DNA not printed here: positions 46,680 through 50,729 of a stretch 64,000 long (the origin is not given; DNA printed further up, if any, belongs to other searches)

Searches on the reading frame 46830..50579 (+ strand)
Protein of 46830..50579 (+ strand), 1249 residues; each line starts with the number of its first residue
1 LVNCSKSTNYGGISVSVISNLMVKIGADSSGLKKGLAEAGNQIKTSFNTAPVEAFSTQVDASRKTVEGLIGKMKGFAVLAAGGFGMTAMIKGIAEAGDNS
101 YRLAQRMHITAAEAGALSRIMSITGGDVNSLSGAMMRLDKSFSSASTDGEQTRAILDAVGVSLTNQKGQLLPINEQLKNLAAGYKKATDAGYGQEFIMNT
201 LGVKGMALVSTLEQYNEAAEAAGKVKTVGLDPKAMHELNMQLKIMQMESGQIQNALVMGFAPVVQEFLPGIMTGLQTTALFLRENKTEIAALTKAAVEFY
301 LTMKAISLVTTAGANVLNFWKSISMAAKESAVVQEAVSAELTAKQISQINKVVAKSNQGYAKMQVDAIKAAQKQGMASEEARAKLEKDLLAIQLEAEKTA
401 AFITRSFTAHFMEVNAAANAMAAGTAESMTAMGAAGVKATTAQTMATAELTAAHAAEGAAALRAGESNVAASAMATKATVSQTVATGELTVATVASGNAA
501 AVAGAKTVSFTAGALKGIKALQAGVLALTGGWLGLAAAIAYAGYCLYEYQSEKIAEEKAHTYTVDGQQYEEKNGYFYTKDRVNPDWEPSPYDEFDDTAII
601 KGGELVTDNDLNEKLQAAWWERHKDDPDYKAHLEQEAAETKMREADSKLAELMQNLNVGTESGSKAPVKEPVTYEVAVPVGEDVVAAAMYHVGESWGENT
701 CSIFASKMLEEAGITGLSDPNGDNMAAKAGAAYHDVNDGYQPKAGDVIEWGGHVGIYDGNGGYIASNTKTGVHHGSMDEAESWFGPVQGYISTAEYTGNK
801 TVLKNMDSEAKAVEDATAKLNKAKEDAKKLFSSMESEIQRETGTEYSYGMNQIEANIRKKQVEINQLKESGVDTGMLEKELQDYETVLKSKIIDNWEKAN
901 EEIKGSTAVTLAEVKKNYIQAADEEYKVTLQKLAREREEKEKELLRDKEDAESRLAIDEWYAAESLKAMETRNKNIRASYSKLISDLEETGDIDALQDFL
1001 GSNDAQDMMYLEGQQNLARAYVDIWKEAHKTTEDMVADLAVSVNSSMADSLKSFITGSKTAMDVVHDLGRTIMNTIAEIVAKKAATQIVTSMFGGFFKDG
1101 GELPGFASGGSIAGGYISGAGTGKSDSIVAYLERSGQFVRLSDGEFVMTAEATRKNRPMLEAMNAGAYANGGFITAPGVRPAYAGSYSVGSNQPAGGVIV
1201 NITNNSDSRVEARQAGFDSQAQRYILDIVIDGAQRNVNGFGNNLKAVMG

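Call 28: search_protein_families(library=phrogs, proteins=[window:46830-50579:+], max_evalue=0.001)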
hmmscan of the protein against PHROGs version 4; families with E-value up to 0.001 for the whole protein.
window:46830-50579:+ (1249 aa): 10 families
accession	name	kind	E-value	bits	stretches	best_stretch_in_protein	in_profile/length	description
phrog_18863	-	unknown function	1.5e-49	170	1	52-429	151-522/848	-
phrog_30973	-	unknown function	6.9e-17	61.4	1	321-584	408-661/1572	-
phrog_339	-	tail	2.9e-15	56.6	1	794-1223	671-1087/1123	tail length tape measure protein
phrog_12798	-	tail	1.2e-14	54.5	1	768-1179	548-952/1031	tail length tape measure protein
phrog_25241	-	tail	3.2e-13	50.1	1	1090-1223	654-784/810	tail length tape measure protein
phrog_2276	-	tail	9.9e-12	45.3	1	17-521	25-526/673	tail length tape measure protein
phrog_2335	-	tail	1.9e-10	40.3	1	1030-1185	1315-1461/1536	tail length tape measure protein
phrog_22443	-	unknown function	1.8e-09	37.3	1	725-821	572-668/1064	-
phrog_13338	-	unknown function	1e-06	28.3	2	1113-1211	785-874/903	-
phrog_3519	-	tail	1.7e-05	24.7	1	389-1008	293-731/959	tail length tape measure protein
